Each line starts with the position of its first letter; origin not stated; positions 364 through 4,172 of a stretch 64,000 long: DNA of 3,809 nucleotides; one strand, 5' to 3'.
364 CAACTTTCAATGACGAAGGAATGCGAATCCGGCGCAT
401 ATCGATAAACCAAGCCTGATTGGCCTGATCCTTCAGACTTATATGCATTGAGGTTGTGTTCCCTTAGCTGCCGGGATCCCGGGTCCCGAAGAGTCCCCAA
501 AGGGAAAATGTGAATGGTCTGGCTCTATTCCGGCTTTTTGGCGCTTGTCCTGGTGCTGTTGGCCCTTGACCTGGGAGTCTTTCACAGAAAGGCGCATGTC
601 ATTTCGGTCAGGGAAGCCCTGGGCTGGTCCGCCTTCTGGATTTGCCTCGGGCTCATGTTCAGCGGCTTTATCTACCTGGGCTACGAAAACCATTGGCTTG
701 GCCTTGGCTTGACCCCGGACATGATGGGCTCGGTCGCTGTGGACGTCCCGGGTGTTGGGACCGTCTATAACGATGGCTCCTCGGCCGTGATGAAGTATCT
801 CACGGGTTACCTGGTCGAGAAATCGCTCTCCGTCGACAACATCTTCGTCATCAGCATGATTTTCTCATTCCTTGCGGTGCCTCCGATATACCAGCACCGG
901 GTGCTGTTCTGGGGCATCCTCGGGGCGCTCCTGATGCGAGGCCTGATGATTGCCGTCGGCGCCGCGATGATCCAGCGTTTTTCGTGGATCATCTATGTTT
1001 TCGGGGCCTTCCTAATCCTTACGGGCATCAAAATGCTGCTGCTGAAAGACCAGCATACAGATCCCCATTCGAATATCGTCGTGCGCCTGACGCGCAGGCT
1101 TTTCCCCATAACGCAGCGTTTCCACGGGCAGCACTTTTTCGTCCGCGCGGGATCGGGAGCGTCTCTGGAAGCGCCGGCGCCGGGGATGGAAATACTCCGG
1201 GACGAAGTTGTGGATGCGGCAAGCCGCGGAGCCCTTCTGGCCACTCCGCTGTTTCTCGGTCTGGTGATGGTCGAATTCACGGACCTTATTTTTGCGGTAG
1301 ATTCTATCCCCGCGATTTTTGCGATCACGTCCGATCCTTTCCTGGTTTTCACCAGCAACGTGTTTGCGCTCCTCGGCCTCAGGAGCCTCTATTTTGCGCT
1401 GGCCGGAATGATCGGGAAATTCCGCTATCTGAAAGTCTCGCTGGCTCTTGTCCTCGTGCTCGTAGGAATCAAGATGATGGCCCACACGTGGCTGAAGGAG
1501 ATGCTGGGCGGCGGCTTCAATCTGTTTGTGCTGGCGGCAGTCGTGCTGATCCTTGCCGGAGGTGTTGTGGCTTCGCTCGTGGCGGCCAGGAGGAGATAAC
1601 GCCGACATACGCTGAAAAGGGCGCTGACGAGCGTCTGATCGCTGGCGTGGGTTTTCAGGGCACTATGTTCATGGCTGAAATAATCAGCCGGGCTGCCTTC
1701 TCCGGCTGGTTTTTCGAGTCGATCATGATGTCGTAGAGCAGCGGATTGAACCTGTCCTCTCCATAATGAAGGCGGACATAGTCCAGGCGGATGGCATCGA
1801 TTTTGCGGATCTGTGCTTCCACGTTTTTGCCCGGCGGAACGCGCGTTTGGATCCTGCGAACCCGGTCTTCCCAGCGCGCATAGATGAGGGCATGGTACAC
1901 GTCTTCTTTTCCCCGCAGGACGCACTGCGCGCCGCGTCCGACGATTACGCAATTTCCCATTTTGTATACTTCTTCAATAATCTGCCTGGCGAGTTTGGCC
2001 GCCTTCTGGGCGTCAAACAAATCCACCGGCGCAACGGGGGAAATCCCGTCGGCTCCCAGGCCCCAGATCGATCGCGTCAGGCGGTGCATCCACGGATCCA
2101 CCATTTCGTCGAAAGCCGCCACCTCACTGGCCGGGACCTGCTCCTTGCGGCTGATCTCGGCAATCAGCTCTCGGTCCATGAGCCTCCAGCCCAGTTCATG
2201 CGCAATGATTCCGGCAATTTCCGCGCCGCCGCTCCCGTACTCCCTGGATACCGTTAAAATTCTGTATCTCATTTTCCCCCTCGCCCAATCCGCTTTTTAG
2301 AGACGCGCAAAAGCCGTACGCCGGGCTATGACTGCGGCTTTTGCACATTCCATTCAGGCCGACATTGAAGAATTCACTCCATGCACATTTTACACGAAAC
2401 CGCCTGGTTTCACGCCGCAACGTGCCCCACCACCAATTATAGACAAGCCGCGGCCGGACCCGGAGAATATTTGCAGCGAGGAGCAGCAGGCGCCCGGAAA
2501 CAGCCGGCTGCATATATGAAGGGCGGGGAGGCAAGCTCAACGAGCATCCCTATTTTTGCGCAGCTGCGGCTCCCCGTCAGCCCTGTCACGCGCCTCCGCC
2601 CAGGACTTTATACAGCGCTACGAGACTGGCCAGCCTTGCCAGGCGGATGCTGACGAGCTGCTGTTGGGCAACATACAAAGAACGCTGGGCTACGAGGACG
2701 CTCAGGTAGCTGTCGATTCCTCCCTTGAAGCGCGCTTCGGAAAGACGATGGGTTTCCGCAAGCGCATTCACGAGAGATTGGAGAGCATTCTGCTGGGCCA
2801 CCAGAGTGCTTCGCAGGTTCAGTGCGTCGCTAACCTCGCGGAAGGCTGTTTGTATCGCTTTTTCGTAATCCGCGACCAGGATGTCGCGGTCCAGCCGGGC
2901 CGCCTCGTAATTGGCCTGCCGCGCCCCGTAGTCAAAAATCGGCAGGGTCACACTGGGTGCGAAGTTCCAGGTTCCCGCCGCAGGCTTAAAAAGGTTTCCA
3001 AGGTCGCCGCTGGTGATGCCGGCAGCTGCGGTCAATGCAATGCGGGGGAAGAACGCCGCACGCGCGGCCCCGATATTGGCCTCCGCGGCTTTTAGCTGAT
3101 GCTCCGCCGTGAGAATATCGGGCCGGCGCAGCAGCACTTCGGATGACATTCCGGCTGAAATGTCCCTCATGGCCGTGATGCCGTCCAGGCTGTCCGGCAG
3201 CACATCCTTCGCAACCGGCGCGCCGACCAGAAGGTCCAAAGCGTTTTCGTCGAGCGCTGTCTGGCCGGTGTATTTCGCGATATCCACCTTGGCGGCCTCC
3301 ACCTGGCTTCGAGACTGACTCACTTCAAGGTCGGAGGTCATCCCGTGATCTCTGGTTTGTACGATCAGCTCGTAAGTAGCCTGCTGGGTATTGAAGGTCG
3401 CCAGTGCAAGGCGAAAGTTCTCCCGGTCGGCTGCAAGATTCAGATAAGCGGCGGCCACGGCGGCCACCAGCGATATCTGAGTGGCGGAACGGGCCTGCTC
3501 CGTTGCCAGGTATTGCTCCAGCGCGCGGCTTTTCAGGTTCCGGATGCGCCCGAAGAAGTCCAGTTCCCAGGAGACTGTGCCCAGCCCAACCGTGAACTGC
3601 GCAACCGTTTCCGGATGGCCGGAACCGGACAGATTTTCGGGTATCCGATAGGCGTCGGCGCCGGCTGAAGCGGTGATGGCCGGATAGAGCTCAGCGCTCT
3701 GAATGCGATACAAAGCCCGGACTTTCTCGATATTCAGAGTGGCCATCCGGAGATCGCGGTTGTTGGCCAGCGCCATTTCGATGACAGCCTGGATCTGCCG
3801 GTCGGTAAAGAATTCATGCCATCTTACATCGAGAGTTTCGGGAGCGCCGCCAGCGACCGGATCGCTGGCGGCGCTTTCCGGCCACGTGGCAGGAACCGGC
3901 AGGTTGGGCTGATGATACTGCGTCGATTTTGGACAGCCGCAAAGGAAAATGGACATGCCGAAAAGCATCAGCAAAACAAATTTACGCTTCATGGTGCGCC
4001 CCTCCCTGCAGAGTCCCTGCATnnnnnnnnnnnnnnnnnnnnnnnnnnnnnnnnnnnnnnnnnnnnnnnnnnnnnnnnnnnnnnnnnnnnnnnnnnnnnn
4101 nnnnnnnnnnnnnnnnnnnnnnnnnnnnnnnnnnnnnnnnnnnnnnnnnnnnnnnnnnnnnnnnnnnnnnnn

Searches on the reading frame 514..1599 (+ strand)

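Call 15: search_protein_families(library=ncbifam, proteins=[window:514-1599:+], max_evalue=1e-10)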
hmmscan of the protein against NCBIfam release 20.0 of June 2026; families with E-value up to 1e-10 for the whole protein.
window:514-1599:+ (361 aa): 2 families
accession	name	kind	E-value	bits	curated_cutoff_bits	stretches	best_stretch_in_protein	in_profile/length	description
TIGR03718.1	R_switched_Alx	subfamily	1.2e-114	382.9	246.4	1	2-359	3-302/303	TerC/Alx family metal homeostasis membrane protein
TIGR03716.1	R_switched_YkoY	subfamily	1.7e-16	60.5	138.5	1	100-326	7-180/220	integral membrane protein, YkoY family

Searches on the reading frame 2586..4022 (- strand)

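Call 15: search_protein_families(library=ncbifam, proteins=[window:2586-4022:-], max_evalue=1e-10)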
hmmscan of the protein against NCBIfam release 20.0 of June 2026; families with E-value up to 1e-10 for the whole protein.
window:2586-4022:- (478 aa): 8 families
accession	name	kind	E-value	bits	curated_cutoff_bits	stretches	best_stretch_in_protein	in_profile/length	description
NF033143.1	efflux_OM_AdeK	equivalog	8.9e-123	410.5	900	1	64-477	51-461/480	multidrug efflux RND transporter AdeIJK outer membrane channel subunit AdeK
TIGR01845.1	outer_NodT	subfamily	8.3e-112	374.3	210.05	1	24-477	4-460/460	efflux transporter outer membrane subunit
NF033142.1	efflux_OM_AdeC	exception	6.4e-110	367.9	975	1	66-477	53-461/465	multidrug efflux RND transporter AdeABC outer membrane channel subunit AdeC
NF007347.1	PRK09837.1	subfamily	3.1e-105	352.7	598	1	22-477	10-458/461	Cu(I)/Ag(I) efflux RND transporter outer membrane protein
NF007390.0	PRK09915.1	equivalog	2.8e-37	128.6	597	1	15-477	9-478/488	MdtP family multidrug efflux transporter outer membrane subunit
NF008524.1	PRK11459.1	equivalog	2.4e-30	105.8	650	1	16-477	8-475/478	multidrug resistance outer membrane protein MdtQ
TIGR01844.1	type_I_sec_TolC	subfamily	4.3e-30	105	225.15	1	76-466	4-389/414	TolC family outer membrane protein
NF047721.1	ToxDrgExpTdeA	equivalog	2.5e-27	95.9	550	1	67-399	49-374/455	toxin/drug exporter TdeA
